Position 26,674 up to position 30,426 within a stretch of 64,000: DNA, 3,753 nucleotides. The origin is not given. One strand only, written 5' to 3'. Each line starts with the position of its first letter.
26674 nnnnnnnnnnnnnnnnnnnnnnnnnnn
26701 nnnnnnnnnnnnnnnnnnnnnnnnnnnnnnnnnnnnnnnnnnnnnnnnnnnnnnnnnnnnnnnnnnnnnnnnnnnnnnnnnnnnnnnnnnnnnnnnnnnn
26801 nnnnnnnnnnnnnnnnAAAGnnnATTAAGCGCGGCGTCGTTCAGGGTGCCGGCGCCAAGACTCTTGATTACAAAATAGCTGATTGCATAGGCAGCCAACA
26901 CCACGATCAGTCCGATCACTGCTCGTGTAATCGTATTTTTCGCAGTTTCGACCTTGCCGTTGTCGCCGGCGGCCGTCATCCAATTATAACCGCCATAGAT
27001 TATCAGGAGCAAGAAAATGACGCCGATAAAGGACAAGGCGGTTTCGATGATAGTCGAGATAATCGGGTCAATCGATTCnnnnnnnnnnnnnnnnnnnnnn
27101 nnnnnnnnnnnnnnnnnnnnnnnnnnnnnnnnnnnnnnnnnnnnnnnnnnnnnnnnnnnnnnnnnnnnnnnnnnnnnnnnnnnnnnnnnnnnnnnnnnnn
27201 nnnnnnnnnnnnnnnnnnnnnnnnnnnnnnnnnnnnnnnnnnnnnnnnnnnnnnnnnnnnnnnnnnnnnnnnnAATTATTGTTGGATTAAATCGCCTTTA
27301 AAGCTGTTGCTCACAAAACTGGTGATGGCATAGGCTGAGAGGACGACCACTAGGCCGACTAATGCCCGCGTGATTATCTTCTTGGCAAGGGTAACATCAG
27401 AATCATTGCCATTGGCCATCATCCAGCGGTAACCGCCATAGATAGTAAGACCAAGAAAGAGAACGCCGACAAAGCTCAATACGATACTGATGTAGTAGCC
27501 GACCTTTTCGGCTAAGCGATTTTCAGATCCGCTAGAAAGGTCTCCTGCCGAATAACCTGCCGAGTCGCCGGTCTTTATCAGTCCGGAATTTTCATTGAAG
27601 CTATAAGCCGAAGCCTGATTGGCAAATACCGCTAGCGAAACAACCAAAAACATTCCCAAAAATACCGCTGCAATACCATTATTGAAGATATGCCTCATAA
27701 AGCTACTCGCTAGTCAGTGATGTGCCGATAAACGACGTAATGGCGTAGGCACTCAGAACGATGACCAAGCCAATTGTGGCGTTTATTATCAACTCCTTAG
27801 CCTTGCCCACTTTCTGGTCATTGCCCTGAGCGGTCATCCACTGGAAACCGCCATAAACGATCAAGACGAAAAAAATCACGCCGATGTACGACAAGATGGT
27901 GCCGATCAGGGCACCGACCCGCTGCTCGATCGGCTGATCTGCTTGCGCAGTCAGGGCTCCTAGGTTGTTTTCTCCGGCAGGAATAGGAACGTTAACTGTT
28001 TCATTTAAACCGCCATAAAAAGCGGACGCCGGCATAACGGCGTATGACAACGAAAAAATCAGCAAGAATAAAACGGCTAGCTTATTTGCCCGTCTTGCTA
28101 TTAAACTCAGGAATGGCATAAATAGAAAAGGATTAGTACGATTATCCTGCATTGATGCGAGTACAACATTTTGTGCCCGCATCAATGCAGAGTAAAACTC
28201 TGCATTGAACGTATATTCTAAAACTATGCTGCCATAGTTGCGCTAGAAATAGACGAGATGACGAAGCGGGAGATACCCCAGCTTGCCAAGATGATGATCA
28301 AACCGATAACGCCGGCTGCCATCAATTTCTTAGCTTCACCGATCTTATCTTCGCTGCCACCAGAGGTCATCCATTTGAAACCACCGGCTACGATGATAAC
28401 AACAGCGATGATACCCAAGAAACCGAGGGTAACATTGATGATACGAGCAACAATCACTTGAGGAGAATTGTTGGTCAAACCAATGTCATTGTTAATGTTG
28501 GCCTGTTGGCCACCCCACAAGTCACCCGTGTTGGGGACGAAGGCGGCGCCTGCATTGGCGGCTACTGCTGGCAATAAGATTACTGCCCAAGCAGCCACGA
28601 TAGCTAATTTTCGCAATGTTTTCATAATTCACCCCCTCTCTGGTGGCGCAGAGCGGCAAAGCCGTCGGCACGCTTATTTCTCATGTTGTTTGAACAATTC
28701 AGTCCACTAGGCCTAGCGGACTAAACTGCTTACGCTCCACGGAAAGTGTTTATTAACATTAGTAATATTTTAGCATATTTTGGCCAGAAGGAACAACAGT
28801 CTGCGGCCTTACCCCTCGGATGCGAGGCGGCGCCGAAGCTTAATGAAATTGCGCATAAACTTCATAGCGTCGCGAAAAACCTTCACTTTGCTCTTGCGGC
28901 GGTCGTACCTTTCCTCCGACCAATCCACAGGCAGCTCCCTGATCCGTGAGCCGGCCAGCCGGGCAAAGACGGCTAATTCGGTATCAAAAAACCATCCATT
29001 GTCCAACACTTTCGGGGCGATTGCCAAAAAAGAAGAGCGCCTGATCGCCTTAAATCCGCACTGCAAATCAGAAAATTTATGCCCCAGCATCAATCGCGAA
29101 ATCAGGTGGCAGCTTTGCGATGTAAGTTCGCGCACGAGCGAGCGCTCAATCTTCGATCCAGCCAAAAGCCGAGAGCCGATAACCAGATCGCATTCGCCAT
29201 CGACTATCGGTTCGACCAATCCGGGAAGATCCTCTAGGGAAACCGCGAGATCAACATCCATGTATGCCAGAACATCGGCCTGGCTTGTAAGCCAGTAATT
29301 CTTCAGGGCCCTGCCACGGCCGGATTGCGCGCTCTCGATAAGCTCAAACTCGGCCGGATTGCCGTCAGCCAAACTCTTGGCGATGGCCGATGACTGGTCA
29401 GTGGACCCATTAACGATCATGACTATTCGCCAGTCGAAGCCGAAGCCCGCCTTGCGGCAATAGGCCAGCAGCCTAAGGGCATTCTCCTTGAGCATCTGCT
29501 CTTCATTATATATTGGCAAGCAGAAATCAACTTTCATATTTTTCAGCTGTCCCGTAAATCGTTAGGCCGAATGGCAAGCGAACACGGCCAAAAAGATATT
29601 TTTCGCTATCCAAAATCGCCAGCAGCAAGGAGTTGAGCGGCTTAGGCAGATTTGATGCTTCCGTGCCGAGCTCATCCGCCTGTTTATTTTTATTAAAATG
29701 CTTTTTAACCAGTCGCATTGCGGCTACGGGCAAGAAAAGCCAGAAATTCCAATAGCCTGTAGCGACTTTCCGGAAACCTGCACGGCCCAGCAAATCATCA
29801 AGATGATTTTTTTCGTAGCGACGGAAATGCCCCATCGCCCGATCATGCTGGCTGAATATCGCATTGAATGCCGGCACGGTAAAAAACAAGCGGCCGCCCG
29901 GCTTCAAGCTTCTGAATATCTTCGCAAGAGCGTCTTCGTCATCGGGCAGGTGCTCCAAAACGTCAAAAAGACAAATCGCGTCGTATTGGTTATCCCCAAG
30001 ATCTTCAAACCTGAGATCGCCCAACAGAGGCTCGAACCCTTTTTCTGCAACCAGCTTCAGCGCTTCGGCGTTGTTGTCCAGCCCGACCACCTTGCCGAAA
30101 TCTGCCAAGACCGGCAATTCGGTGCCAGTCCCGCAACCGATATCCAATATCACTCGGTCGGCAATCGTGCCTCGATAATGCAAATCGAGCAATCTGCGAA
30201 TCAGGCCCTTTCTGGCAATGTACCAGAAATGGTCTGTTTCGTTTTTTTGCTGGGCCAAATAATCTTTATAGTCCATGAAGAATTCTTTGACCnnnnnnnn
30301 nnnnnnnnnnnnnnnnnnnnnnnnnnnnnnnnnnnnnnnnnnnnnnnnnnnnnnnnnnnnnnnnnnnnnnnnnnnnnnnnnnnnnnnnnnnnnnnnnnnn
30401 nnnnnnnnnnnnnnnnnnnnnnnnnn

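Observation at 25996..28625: Six-gene tandem operon of divergent VirB2/TrbC-like 'pilins' (eight paralogs in the window) with no secretion machinery in sight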

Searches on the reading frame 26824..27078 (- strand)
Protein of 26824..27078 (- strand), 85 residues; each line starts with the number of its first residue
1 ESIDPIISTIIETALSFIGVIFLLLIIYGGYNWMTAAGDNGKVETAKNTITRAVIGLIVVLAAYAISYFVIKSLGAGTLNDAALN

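Call 46: find_related_loci(query=A2, collection=genome_contigs, flank=10000)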
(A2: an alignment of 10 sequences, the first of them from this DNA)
Query A2 (85 aa) in genome_contigs; peptide patterns used: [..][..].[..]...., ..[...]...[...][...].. (x = any residue, [..] = any of these).
264 stretches matched a pattern; 172 encode a relative of the query (tblastn E <= 1e-3); the best 80 are kept; 78 distinct loci.
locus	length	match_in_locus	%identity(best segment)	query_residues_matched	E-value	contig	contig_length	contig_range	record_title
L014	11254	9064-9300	61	2-80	2e-28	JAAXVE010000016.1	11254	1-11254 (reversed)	MAG: Candidatus Falkowbacteria bacterium isolate W4_Combined_metabat2_115 W4_Combined_metabat2_115_NODE_1780, whole geno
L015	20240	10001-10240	60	4-81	2e-27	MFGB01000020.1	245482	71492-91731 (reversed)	MAG: Candidatus Falkowbacteria bacterium RIFOXYA2_FULL_47_19 rifoxya2_full_scaffold_50, whole genome shotgun sequence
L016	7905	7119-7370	60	2-85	8e-27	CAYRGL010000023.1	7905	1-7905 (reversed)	MAG TPA_asm: uncultured Gammaproteobacteria bacterium isolate binchicken_co54_244 genome assembly, contig: NODE_16745_le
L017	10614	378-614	61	2-80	2e-26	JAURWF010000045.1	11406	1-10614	MAG: bacterium isolate E10_concoct.bin.1_sub E10_k141_525403, whole genome shotgun sequence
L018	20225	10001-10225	61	6-80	6e-26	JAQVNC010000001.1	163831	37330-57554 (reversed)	MAG: Patescibacteria group bacterium isolate STF1_148 NODE_91_length_163831_cov_6.211113_Sandtown_F1, whole genome shotg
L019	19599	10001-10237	56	2-80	1e-25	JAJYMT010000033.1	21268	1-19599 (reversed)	MAG: bacterium isolate DBS2-4.bin161 NODE_4289_length_21268_cov_1.36753, whole genome shotgun sequence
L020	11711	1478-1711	59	2-78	4e-25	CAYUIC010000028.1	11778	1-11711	MAG TPA_asm: uncultured Gammaproteobacteria bacterium isolate SRP278252_co2_883 genome assembly, contig: NODE_11469_leng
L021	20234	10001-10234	59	2-78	5e-25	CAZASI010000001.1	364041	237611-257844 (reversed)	MAG TPA_asm: uncultured Gammaproteobacteria bacterium isolate SRP286056_co1_188 genome assembly, contig: NODE_5_length_3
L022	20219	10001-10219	66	2-74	6e-25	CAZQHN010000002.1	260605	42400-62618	MAG TPA_asm: uncultured Gammaproteobacteria bacterium isolate SRP263991_co5_264 genome assembly, contig: NODE_49_length_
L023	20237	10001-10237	57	2-79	1e-24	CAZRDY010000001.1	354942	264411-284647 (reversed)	MAG TPA_asm: uncultured Gammaproteobacteria bacterium isolate SRP285395_co1_532 genome assembly, contig: NODE_10_length_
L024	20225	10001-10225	61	2-76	1e-24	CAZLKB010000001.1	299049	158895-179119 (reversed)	MAG TPA_asm: uncultured Gammaproteobacteria bacterium isolate binchicken_co115_145 genome assembly, contig: NODE_32_leng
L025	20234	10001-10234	51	1-78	7e-24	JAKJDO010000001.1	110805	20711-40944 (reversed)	MAG: Patescibacteria group bacterium isolate UR.bin108 UR_contig_237, whole genome shotgun sequence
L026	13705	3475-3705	56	2-78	8e-24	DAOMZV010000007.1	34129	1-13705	MAG TPA_asm: Candidatus Magasanikbacteria bacterium isolate AMR_MDS_3990 NODE_949_length_34129_cov_7.259964, whole genom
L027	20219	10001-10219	55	2-74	1e-23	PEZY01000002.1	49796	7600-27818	MAG: Candidatus Buchananbacteria bacterium CG10_big_fil_rev_8_21_14_0_10_33_19 CG10_8_21_14_0.10_scaffold_413_c, whole g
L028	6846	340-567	58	2-77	1e-23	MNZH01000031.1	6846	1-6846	MAG: Parcubacteria group bacterium CG2_30_45_37 cg2_3.0_scaffold_18699_c, whole genome shotgun sequence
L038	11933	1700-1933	53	6-83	2e-22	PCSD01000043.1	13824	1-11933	MAG: Candidatus Falkowbacteria bacterium CG23_combo_of_CG06-09_8_20_14_all_49_15 CG23_scaffold_2491_c, whole genome shot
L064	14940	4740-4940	49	10-76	3e-19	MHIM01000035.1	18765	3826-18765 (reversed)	MAG: Candidatus Buchananbacteria bacterium RIFCSPLOWO2_01_FULL_39_33 rifcsplowo2_01_scaffold_6834, whole genome shotgun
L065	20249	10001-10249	51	2-83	2e-19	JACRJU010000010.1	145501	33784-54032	MAG: Candidatus Uhrbacteria bacterium isolate NC_groundwater_1837_Pr3_B-0.1um_51_51 SR-2_scaffold_141_2266000, whole gen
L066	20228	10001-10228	49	3-78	3e-19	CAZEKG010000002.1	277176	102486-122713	MAG TPA_asm: uncultured Gammaproteobacteria bacterium isolate SRP170004_co1_594 genome assembly, contig: NODE_37_length_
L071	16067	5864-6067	50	7-74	3e-18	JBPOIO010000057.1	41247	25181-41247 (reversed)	MAG: Candidatus Magasanikiibacteriota bacterium isolate MAG_292 c_000000559149, whole genome shotgun sequence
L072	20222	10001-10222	51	1-74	2e-18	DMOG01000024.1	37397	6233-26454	MAG TPA_asm: Candidatus Uhrbacteria bacterium isolate UBA12070 contig_757, whole genome shotgun sequence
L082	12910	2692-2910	51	2-74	2e-17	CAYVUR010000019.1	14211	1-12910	MAG TPA_asm: uncultured Gammaproteobacteria bacterium isolate binchicken_co135_29 genome assembly, contig: NODE_6207_len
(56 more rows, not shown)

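Call 50: search_protein_families(library=pfam, proteins=[L071:915-2297:+, L038:3554-4123:+, L065:5580-6452:+, L082:3946-5016:-, L023:2105-4696:-, L025:15960-17090:-, L025:17092-18534:-, L064:9730-10464:+, L016:2762-4132:-, L021:227-1345:+], max_evalue=0.001)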
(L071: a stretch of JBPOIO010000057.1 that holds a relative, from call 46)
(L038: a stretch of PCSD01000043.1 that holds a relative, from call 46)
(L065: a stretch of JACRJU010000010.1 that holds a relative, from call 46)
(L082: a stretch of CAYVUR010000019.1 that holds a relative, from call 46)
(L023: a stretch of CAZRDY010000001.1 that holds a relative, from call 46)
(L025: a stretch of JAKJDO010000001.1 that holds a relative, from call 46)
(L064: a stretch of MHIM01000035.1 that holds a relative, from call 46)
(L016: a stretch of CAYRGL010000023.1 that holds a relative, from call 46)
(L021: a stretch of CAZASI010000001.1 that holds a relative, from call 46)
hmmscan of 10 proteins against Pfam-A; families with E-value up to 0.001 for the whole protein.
L071:915-2297:+ (460 aa): 2 families
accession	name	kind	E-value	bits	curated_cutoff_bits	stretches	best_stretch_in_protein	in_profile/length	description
PF13416.11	SBP_bac_8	-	8.4e-27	95.1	27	1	51-380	2-261/279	Bacterial extracellular solute-binding protein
PF01547.30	SBP_bac_1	-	7.4e-24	85.7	26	1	47-368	9-305/307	Bacterial extracellular solute-binding protein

L038:3554-4123:+ (189 aa): 0 families

L065:5580-6452:+ (290 aa): 2 families
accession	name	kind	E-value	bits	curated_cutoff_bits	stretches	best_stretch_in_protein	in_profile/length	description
PF00483.29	NTP_transferase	-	1e-28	101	21.2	1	5-266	1-239/245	Nucleotidyl transferase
PF12804.13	NTP_transf_3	-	0.00013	22.7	27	1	6-65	1-53/160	MobA-like NTP transferase domain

L082:3946-5016:- (356 aa): 3 families
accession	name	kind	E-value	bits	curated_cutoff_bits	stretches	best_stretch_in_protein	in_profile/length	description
PF10432.14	bact-PGI_C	-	1.3e-25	90.5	24.5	1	204-354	1-151/151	Bacterial phospho-glucose isomerase C-terminal SIS domain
PF01380.27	SIS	-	0.00061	20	25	0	90-128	51-89/131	SIS domain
PF13580.11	SIS_2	-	0.00072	20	27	0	91-127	102-138/138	SIS domain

L023:2105-4696:- (863 aa): 2 families
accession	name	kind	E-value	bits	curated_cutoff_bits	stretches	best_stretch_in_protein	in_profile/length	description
PF00912.28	Transgly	-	1.7e-60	203.9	27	1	100-273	4-177/178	Transglycosylase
PF00905.27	Transpeptidase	-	9.1e-26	91.2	22.1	1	364-641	3-298/299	Penicillin binding protein transpeptidase domain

L025:15960-17090:- (376 aa): 2 families
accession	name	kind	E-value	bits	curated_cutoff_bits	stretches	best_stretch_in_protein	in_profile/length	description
PF13692.12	Glyco_trans_1_4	-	9.2e-19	68.5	27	1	203-341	3-140/142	Glycosyl transferases group 1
PF00534.26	Glycos_transf_1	-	1.5e-18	67.4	26.4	1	201-356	15-171/172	Glycosyl transferases group 1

L025:17092-18534:- (480 aa): 2 families
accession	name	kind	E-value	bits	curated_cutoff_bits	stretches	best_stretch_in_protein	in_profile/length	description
PF01943.22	Polysacc_synt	-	4e-21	76.1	28.2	1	9-278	3-270/274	Polysaccharide biosynthesis protein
PF13440.11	Polysacc_synt_3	-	9.8e-18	64.8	23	1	32-329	2-289/293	Polysaccharide biosynthesis protein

L064:9730-10464:+ (244 aa): 2 families
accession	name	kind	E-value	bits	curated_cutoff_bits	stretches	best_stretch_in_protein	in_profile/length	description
PF01709.26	Transcrip_reg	-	6.9e-45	153.1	27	1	84-242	2-160/160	TACO1/YebC second and third domain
PF20772.2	TACO1_YebC_N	-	1.1e-29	103.2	36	1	5-75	1-72/73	TACO1/YebC protein N-terminal domain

L016:2762-4132:- (456 aa): 1 family
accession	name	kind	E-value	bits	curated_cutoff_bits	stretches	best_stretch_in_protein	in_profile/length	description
PF13231.12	PMT_2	-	1.9e-07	31.9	26.1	1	66-222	3-160/160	Dolichyl-phosphate-mannose-protein mannosyltransferase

L021:227-1345:+ (372 aa): 3 families
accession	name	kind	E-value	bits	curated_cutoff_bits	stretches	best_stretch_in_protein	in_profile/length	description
PF02767.21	DNA_pol3_beta_2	-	1.6e-28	99.8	27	1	128-248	2-116/116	DNA polymerase III beta subunit, central domain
PF00712.24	DNA_pol3_beta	-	4.5e-23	82.1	24.4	2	1-118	1-120/120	DNA polymerase III beta subunit, N-terminal domain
PF02768.20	DNA_pol3_beta_3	-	8.4e-20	71.2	27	1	250-370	1-120/121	DNA polymerase III beta subunit, C-terminal domain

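Call 98: search_protein_families(library=pfam, proteins=[L066:9854-20011:+, L066:6780-9836:+, L072:8045-9847:+], max_evalue=0.001)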
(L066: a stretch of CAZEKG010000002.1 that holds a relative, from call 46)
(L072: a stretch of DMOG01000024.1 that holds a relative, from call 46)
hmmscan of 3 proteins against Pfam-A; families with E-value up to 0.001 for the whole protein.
L066:9854-20011:+ (3385 aa): 6 families
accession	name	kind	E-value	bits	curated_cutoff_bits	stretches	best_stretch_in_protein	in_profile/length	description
PF02412.23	TSP_3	-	1.7e-11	44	25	0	2695-2740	1-36/36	Thrombospondin type 3 repeat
PF18895.5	T4SS_pilin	-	8.3e-11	42.2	26.6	1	50-117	5-71/71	Type IV secretion system pilin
PF13948.11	DUF4215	-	6e-07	30.1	27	1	1694-1723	18-46/47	Domain of unknown function (DUF4215)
PF00092.34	VWA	-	8.6e-07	29.8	23.8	1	3115-3214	66-166/174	von Willebrand factor type A domain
PF04956.18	TrbC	-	1.1e-05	25.9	27.9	1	3-116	4-97/98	TrbC/VIRB2 pilin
PF13205.12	Big_5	-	1.5e-05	26.1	23.6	0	850-929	20-92/105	Bacterial Ig-like domain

L066:6780-9836:+ (1018 aa): 3 families
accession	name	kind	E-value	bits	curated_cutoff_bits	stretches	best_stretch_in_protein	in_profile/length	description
PF18895.5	T4SS_pilin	-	1.1e-09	38.7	26.6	1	58-125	5-71/71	Type IV secretion system pilin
PF13205.12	Big_5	-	1.6e-09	38.8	23.6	1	162-222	7-47/105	Bacterial Ig-like domain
PF04956.18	TrbC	-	2e-06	28.3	27.9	1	13-124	6-97/98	TrbC/VIRB2 pilin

L072:8045-9847:+ (600 aa): 2 families
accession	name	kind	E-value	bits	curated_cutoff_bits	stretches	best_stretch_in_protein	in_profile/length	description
PF13205.12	Big_5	-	1.4e-18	67.9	23.6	1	162-289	10-104/105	Bacterial Ig-like domain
PF18895.5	T4SS_pilin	-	1.7e-08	34.8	26.6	1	55-124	3-71/71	Type IV secretion system pilin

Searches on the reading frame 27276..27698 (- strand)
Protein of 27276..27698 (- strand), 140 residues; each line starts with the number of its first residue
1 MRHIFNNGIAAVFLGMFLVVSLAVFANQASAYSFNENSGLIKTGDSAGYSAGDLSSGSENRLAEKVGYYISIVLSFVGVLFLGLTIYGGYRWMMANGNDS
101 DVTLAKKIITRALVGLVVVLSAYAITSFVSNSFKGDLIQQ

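Call 4: search_protein_families(library=pfam, proteins=[window:27276-27698:-], max_evalue=1)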
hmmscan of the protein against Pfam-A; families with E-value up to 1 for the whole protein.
window:27276-27698:- (140 aa): 4 families
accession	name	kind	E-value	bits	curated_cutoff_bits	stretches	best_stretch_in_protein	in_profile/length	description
PF18895.5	T4SS_pilin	-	8.5e-10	39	26.6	1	57-129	3-71/71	Type IV secretion system pilin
PF04290.18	DctQ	-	0.0043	17.4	28.3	1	61-125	56-118/132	Tripartite ATP-independent periplasmic transporters, DctQ component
PF14093.11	DUF4271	-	0.11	12.8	29.7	1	10-125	50-143/206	Domain of unknown function (DUF4271)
PF13755.11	Sensor_TM1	-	0.27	11.4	26.6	1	103-122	11-30/68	Sensor N-terminal transmembrane domain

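Call 5: search_protein_families(library=ncbifam, proteins=[window:27276-27698:-], max_evalue=1)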
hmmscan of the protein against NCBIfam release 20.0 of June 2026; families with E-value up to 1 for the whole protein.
window:27276-27698:- (140 aa): 2 families
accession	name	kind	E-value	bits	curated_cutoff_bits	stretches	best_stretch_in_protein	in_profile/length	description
NF045849.1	ICE_MMCAP2_0565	equivalog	2.6e-06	27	40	1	67-131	14-78/80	Mbov_0395 family pilin-like conjugal transfer protein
TIGR03340.1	phn_DUF6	hypoth_equivalog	0.0017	18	288.15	1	8-127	122-229/281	phosphonate utilization associated putative membrane protein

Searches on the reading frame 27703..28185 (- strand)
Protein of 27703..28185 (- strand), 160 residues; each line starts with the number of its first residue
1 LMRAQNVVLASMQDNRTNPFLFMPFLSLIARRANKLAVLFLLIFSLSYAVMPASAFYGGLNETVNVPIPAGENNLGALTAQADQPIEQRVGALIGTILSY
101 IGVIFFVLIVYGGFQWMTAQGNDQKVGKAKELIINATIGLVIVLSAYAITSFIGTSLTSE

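Call 4: search_protein_families(library=pfam, proteins=[window:27703-28185:-], max_evalue=1)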
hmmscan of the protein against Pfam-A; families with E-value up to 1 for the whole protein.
window:27703-28185:- (160 aa): 3 families
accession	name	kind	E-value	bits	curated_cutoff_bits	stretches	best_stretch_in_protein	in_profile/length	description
PF18895.5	T4SS_pilin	-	3.4e-10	40.3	26.6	1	94-153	12-71/71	Type IV secretion system pilin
PF01757.29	Acyl_transf_3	-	0.0042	16.6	31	1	20-149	135-253/326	Acyltransferase domain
PF04893.22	Yip1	-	0.038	14.3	28.6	1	25-143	10-110/173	Yip1 domain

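Call 5: search_protein_families(library=ncbifam, proteins=[window:27703-28185:-], max_evalue=1)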
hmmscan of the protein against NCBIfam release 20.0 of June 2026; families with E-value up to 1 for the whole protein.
window:27703-28185:- (160 aa): 1 family
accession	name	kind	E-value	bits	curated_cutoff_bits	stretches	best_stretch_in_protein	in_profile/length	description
NF045849.1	ICE_MMCAP2_0565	equivalog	1.7e-07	30.8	40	1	84-153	7-76/80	Mbov_0395 family pilin-like conjugal transfer protein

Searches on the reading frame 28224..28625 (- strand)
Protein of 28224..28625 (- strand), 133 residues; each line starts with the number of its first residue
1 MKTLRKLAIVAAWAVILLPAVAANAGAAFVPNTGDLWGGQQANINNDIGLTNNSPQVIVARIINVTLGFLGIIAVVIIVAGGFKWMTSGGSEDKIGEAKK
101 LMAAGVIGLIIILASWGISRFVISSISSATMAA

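Call 4: search_protein_families(library=pfam, proteins=[window:28224-28625:-], max_evalue=1)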
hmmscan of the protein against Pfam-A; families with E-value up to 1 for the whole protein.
window:28224-28625:- (133 aa): 2 families
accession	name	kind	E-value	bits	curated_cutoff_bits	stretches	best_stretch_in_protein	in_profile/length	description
PF18895.5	T4SS_pilin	-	1e-08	35.5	26.6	1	54-122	4-71/71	Type IV secretion system pilin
PF04746.17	DUF575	-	0.37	11.5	25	1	57-96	7-46/101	Protein of unknown function (DUF575)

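Call 5: search_protein_families(library=ncbifam, proteins=[window:28224-28625:-], max_evalue=1)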
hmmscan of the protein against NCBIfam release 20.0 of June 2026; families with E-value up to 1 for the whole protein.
window:28224-28625:- (133 aa): 1 family
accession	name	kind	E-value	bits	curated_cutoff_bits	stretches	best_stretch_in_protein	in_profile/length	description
NF045849.1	ICE_MMCAP2_0565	equivalog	1.4e-08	34.3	40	1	57-126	11-80/80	Mbov_0395 family pilin-like conjugal transfer protein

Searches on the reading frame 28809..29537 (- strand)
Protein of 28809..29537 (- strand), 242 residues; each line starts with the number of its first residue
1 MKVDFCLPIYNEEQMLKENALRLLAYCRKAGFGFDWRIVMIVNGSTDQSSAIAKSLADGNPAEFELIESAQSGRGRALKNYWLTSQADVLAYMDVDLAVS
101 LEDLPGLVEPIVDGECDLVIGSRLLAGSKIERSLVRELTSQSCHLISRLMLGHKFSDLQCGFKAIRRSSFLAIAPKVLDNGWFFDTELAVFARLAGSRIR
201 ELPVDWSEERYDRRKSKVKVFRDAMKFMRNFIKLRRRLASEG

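Call 7: search_protein_families(library=pfam, proteins=[window:28809-29537:-], max_evalue=0.01)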
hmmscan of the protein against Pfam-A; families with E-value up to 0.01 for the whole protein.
window:28809-29537:- (242 aa): 1 family
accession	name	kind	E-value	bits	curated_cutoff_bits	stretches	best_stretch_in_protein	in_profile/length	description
PF00535.33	Glycos_transf_2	-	1.4e-20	74.3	23.3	1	6-170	3-164/168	Glycosyl transferase family 2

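Call 66: search_solved_structures(query=window:28809-29537:-, max_evalue=0.001)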
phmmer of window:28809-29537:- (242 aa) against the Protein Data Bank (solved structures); distinct sequences matched with E-value up to 0.001: 4.
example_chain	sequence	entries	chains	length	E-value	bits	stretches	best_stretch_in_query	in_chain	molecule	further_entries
5mlz_A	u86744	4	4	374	7.4e-12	48.7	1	1-209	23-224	Dolichol monophosphate mannose synthase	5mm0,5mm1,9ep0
9bhc_C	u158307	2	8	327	4.1e-10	43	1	2-214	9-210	Undecaprenyl-phosphate 4-deoxy-4-formamido-L-arabinose transferase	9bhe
8vxh_A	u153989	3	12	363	5.5e-10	42.6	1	2-214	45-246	Undecaprenyl-phosphate 4-deoxy-4-formamido-L-arabinose transferase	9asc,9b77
9hwj_A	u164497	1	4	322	1.4e-07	34.7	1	2-215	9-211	Undecaprenyl-phosphate 4-deoxy-4-formamido-L-arabinose transferase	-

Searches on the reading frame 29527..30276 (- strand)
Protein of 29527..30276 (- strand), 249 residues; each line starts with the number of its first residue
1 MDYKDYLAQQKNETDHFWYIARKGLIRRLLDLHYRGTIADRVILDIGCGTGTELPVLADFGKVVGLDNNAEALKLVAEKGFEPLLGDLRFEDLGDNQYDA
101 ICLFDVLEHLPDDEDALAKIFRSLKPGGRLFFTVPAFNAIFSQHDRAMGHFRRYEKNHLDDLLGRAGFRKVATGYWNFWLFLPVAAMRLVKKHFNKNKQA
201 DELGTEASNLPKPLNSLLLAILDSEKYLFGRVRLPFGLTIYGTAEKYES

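Call 7: search_protein_families(library=pfam, proteins=[window:29527-30276:-], max_evalue=0.01)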
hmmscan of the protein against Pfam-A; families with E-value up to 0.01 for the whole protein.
window:29527-30276:- (249 aa): 7 families
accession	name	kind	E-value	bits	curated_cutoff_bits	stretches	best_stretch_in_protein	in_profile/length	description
PF08241.18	Methyltransf_11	-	1.9e-18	67.3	21.2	1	44-132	1-95/95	Methyltransferase domain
PF13489.12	Methyltransf_23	-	3.3e-18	66.4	27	1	37-172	20-163/164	Methyltransferase domain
PF13649.12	Methyltransf_25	-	4.5e-15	56.6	27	1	43-128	1-97/97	Methyltransferase domain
PF08242.18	Methyltransf_12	-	1.2e-14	55.2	30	1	44-130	1-98/98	Methyltransferase domain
PF13847.12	Methyltransf_31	-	1.9e-12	47.5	27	1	42-136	6-113/145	Methyltransferase domain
PF01209.24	Ubie_methyltran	-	0.00014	21.7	20.1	1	41-131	49-150/233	ubiE/COQ5 methyltransferase family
PF07021.18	MetW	-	0.0013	18.9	21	1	43-122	17-100/193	Methionine biosynthesis protein MetW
